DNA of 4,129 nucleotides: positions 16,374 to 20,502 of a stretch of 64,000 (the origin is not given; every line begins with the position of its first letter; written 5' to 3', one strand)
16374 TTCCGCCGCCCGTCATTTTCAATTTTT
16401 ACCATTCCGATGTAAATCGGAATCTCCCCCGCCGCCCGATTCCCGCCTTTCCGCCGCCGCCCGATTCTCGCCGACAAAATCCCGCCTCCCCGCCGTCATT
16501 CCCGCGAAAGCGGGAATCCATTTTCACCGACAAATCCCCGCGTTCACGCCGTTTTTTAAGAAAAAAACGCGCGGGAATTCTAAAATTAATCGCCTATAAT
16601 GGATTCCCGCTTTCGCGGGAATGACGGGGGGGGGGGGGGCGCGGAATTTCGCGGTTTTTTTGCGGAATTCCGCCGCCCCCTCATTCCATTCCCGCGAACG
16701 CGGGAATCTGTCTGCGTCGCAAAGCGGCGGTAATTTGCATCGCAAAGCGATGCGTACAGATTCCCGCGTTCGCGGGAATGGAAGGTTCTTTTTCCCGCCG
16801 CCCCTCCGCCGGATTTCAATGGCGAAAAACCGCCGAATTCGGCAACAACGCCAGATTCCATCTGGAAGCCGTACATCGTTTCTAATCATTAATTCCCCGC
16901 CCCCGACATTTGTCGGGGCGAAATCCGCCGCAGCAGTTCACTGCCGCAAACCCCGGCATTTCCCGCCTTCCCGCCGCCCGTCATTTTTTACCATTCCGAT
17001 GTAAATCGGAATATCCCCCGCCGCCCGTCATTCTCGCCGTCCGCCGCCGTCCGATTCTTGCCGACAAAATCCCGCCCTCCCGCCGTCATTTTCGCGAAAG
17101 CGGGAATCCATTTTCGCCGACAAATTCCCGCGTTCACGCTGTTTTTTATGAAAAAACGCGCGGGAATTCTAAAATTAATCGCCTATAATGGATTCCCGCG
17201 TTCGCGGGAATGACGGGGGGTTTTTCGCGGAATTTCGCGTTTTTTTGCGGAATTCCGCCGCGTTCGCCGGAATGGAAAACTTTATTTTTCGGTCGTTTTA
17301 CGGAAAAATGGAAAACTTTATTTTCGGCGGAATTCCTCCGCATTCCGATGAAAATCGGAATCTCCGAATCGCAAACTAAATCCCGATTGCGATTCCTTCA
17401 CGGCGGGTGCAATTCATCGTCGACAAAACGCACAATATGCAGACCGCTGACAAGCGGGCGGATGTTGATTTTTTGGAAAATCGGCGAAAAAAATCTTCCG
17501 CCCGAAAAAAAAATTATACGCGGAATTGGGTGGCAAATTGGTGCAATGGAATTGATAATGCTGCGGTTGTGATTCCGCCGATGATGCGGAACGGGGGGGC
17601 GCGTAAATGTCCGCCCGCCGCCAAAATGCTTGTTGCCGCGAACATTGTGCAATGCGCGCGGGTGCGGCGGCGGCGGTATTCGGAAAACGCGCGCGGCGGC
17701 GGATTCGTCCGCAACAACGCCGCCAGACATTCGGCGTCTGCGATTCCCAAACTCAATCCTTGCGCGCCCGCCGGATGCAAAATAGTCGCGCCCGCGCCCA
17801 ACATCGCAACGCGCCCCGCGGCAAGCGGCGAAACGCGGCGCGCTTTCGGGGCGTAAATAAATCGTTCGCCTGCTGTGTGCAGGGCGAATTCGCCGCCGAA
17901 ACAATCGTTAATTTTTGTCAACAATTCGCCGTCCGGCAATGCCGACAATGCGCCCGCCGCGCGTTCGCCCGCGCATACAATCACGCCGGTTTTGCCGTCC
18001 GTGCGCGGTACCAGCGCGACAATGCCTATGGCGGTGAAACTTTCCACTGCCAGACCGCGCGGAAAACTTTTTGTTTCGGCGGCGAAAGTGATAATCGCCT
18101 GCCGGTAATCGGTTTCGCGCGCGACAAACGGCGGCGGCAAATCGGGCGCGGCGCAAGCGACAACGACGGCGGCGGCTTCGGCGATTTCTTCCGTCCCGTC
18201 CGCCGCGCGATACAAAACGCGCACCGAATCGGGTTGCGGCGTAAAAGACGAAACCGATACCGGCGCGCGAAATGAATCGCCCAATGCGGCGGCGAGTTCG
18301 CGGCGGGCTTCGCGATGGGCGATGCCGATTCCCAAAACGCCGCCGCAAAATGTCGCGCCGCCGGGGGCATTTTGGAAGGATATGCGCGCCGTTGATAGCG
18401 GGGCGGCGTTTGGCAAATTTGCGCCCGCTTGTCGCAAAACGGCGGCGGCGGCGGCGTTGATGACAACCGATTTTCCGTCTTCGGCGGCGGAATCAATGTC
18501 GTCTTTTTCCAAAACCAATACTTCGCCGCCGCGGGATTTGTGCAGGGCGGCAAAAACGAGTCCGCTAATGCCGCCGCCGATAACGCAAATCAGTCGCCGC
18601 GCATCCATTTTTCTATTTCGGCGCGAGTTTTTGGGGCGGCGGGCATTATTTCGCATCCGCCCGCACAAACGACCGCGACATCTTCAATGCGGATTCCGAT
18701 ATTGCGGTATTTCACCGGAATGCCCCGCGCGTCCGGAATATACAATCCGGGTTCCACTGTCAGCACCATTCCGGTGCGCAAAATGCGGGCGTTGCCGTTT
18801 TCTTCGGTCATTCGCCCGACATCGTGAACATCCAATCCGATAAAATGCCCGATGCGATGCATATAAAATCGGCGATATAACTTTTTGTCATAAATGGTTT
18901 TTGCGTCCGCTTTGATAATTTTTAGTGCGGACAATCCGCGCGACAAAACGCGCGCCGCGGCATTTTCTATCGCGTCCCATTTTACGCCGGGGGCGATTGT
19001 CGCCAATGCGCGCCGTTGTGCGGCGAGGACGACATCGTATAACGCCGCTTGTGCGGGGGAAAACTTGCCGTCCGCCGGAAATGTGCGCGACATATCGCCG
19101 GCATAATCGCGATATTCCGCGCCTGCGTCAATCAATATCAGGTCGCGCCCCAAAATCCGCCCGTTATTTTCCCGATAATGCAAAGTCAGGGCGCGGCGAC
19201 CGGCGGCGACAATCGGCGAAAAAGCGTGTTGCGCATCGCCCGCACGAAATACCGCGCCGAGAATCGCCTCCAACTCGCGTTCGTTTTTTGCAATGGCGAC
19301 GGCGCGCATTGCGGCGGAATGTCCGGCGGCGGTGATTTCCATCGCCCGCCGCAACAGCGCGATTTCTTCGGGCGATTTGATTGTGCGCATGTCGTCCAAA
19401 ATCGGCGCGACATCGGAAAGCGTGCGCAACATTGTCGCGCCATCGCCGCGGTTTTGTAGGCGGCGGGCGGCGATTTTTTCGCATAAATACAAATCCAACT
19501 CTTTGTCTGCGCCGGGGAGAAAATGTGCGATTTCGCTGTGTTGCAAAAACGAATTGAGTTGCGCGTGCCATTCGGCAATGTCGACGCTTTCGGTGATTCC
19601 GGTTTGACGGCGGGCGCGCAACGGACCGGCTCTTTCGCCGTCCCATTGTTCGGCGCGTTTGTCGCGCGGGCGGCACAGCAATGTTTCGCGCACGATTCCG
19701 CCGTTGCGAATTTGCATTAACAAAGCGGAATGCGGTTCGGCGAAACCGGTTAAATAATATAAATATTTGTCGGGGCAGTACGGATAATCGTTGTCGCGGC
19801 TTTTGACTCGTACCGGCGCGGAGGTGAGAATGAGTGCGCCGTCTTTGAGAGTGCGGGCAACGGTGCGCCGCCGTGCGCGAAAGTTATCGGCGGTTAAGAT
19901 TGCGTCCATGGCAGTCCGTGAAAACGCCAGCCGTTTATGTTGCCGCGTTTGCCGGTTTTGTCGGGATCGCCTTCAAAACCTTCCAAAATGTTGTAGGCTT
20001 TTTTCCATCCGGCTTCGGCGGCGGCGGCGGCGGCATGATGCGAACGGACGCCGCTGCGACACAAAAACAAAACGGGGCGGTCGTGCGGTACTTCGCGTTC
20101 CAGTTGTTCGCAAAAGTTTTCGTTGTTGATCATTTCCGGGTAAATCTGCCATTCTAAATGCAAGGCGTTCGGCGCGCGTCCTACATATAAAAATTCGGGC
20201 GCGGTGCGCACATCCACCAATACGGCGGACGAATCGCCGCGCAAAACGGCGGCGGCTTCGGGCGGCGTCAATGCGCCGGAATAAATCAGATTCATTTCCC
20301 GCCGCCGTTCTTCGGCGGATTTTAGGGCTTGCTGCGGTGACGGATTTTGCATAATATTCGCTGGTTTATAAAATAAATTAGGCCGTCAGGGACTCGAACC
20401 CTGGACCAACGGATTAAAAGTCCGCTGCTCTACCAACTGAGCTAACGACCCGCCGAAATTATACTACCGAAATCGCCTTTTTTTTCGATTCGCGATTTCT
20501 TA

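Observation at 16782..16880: Orphan inverted 3'-end cassette of the paralog-A surface protein embedded in a NIME array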

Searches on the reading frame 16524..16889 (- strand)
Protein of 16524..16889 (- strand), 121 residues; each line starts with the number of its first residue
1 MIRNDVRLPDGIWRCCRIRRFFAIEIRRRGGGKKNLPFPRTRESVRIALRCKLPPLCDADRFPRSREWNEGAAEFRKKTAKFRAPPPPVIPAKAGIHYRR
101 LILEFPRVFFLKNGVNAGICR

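Call 11: search_protein_families(library=ncbifam, proteins=[window:16524-16889:-], max_evalue=0.01)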
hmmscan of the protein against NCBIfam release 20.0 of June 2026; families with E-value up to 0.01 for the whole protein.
window:16524-16889:- (121 aa): 0 families

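Call 71: search_protein_families(library=pfam, proteins=[window:16524-16889:-], max_evalue=0.01)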
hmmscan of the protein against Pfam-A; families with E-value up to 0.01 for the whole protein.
window:16524-16889:- (121 aa): 0 families

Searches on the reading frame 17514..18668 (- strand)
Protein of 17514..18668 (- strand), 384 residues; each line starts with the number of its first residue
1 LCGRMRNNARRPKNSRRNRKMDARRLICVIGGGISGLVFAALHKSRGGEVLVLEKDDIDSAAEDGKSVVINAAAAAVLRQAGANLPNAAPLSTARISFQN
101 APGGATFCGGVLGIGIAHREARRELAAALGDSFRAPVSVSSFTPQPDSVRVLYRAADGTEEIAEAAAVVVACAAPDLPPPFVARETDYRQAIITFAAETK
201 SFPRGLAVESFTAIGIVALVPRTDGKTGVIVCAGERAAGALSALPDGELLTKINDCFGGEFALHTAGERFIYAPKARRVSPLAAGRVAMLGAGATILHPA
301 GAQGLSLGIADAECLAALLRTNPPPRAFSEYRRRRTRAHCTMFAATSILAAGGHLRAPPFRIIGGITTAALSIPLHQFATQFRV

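Call 10: search_protein_families(library=ncbifam, proteins=[window:17514-18668:-], max_evalue=0.00001)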
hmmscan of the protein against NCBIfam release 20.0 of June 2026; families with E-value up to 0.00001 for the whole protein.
window:17514-18668:- (384 aa): 25 families
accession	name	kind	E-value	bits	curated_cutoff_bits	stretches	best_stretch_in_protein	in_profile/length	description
TIGR01988.1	Ubi-OHases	subfamily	1.7e-30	106.2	224.65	1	27-363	2-363/387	ubiquinone biosynthesis hydroxylase, UbiH/UbiF/VisC/COQ6 family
TIGR01984.1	UbiH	equivalog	4.6e-30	104.7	392.2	1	27-362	2-357/382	2-octaprenyl-6-methoxyphenyl hydroxylase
NF005612.0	PRK07364.1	equivalog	1.6e-22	79.6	487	1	21-324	15-333/415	FAD-dependent hydroxylase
NF004356.0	PRK05732.1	equivalog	7.3e-22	77.7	384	1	29-320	8-317/395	2-octaprenyl-6-methoxyphenyl hydroxylase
NF005421.0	PRK06996.1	equivalog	8.7e-21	74.4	450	1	27-373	14-380/398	UbiH/UbiF/VisC/COQ6 family ubiquinone biosynthesis hydroxylase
NF006593.0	PRK09126.1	equivalog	3e-18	65.9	420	1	183-351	178-354/393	5-demethoxyubiquinol-8 5-hydroxylase UbiM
NF005691.0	PRK07494.1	equivalog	9.9e-15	54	459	1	184-337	179-337/404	UbiH/UbiF family hydroxylase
NF005788.0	PRK07608.1-3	equivalog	2.8e-13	49.4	478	1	184-349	177-349/388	UbiH/UbiF family hydroxylase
NF005599.0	PRK07333.1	equivalog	4e-13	48.7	549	1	16-317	4-323/414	ubiquinone biosynthesis hydroxylase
NF006461.0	PRK08850.1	equivalog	5.1e-11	41.9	633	1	192-319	187-316/405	FAD-dependent 2-octaprenylphenol hydroxylase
NF006448.0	PRK08773.1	equivalog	2.2e-10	39.8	614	1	122-322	116-319/393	UbiH/UbiF family hydroxylase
NF005949.0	PRK08013.1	equivalog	2.9e-10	39.7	620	1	187-322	182-320/401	FAD-dependent 2-octaprenylphenol hydroxylase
NF006091.0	PRK08243.1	subfamily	1.2e-09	37.4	351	0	26-84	4-62/393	4-hydroxybenzoate 3-monooxygenase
NF005313.0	PRK06847.1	subfamily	3.8e-09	36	372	0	282-345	279-342/375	hypothetical protein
NF005786.0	PRK07608.1-1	equivalog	5.1e-09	35.4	597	1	186-324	185-324/393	UbiH/UbiF family hydroxylase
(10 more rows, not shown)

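Call 22: find_encoding_contigs(protein=window:17514-18608:-, flank=6000, max_places=10)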
Protein window:17514-18608:- (364 aa): no gene with exactly this product is on record in the collection.

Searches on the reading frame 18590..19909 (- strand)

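Call 10: search_protein_families(library=ncbifam, proteins=[window:18590-19909:-], max_evalue=0.00001)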
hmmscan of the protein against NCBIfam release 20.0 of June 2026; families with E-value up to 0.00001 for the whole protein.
window:18590-19909:- (439 aa): 9 families
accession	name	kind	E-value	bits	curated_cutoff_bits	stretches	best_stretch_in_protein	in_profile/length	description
NF008131.0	PRK10879.1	equivalog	7.1e-95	318.3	465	1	6-436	2-432/438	Xaa-Pro aminopeptidase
NF010133.0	PRK13607.1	equivalog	3.5e-38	131.6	339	1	120-393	108-391/443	Xaa-Pro dipeptidase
NF007310.0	PRK09795.1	equivalog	1.3e-37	129.4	393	1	168-428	118-354/361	aminopeptidase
NF040821.1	dipep_PepQ_Arch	equivalog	3.7e-34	118.3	630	1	160-418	105-334/346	Xaa-Pro dipeptidase PepQ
NF038259.1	ectoine_DoeA_2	exception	1.9e-14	53.2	575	1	163-325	139-301/386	ectoine hydrolase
NF011174.0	PRK14576.1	subfamily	7.7e-12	44.8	487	1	164-390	164-371/405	putative endopeptidase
NF011720.0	PRK15173.1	subfamily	8.8e-12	44.7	420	1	165-363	103-286/343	peptidase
NF011173.0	PRK14575.1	equivalog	1.1e-11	44.3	850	1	165-390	166-372/406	putative peptidase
TIGR00500.1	met_pdase_I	equivalog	5.1e-11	42.6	171.35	1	177-388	3-202/247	type I methionyl aminopeptidase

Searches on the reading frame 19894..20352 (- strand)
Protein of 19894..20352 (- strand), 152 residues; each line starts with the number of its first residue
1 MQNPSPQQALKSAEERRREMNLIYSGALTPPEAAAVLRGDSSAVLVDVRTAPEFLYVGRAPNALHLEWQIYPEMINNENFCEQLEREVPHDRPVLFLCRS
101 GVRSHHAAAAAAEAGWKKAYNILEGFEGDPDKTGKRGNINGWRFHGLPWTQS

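Call 23: find_encoding_contigs(protein=window:19894-20352:-, flank=9000, max_places=10)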
Protein window:19894-20352:- (152 aa): 12 contigs read that carry it; 10 places shown.
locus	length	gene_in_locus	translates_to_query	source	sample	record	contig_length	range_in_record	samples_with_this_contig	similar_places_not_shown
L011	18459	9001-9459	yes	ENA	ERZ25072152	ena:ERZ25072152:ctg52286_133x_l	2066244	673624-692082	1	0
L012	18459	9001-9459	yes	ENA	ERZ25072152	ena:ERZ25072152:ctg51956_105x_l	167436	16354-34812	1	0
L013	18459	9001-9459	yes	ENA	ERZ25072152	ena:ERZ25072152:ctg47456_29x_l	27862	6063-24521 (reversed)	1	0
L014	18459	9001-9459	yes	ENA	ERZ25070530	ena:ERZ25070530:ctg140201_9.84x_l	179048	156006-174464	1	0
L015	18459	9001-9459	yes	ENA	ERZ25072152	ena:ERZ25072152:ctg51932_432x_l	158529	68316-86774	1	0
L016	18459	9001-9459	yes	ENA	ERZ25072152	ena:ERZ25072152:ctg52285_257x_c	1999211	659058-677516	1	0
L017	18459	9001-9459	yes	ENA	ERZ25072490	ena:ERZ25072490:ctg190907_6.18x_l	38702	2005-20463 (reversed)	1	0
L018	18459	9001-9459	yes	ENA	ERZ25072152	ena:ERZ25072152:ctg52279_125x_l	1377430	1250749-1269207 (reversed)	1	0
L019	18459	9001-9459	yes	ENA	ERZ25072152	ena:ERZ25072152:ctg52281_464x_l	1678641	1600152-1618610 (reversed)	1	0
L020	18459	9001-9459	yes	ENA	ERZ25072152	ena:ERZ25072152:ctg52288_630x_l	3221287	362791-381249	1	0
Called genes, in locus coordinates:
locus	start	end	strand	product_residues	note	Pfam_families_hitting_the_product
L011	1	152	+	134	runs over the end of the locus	-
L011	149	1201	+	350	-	-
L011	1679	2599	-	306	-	PF06574:FAD_syn, PF01687:Flavokinase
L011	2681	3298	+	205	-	PF00081:Sod_Fe_N, PF02777:Sod_Fe_C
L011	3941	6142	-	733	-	PF00575:S1 (weak), PF10150:RNase_E_G, PF20833:RNase_E_G_Thio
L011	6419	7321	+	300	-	PF01479:S4, PF00849:PseudoU_synth_2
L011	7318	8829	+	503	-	PF03023:MurJ, PF13440:Polysacc_synt_3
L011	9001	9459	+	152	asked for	PF00581:Rhodanese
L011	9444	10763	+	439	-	PF05195:AMP_N, PF00557:Peptidase_M24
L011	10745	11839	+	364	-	PF01494:FAD_binding_3 (faint), PF13450:NAD_binding_8 (weak)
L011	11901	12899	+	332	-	-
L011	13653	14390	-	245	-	PF01487:DHquinase_I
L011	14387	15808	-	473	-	PF00883:Peptidase_M17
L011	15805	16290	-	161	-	PF03449:GreA_GreB_N, PF01272:GreA_GreB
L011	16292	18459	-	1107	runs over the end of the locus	PF25596:CPSase_L_D1, PF02786:CPSase_L_D2, PF02787:CPSase_L_D3, PF25596:CPSase_L_D1, PF02222:ATP-grasp, PF02655:ATP-grasp_3 (weak), PF02786:CPSase_L_D2, PF02142:MGS, +2 more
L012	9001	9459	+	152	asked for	PF00581:Rhodanese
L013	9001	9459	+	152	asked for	PF00581:Rhodanese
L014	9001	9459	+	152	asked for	PF00581:Rhodanese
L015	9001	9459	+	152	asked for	PF00581:Rhodanese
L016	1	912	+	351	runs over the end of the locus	-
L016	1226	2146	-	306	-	PF06574:FAD_syn, PF01687:Flavokinase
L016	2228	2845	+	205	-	PF00081:Sod_Fe_N, PF02777:Sod_Fe_C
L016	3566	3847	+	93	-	-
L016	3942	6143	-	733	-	PF00575:S1 (weak), PF10150:RNase_E_G, PF20833:RNase_E_G_Thio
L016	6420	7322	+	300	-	PF01479:S4, PF00849:PseudoU_synth_2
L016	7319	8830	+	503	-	PF03023:MurJ, PF13440:Polysacc_synt_3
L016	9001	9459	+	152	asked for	PF00581:Rhodanese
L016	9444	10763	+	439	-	PF05195:AMP_N, PF00557:Peptidase_M24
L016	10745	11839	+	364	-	PF01494:FAD_binding_3, PF13450:NAD_binding_8 (weak)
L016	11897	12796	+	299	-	PF13020:NOV_C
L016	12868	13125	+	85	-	-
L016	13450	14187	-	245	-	PF01487:DHquinase_I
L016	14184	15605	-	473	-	PF00883:Peptidase_M17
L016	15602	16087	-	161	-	PF03449:GreA_GreB_N, PF01272:GreA_GreB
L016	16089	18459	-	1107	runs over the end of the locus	PF25596:CPSase_L_D1, PF02786:CPSase_L_D2, PF02787:CPSase_L_D3, PF25596:CPSase_L_D1, PF02222:ATP-grasp, PF02655:ATP-grasp_3 (weak), PF02786:CPSase_L_D2, PF02142:MGS, +3 more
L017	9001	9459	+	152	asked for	PF00581:Rhodanese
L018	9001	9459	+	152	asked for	PF00581:Rhodanese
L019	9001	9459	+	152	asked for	PF00581:Rhodanese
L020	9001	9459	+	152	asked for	PF00581:Rhodanese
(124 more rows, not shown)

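Call 71: search_protein_families(library=pfam, proteins=[L016:11897-12796:+], max_evalue=0.01)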
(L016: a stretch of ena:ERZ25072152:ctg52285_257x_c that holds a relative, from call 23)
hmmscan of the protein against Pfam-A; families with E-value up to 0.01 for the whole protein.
L016:11897-12796:+ (299 aa): 1 family
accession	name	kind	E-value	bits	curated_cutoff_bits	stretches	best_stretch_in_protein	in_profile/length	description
PF13020.12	NOV_C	-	4.1e-12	46.4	22.1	1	179-264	2-89/91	Protein NO VEIN, C-terminal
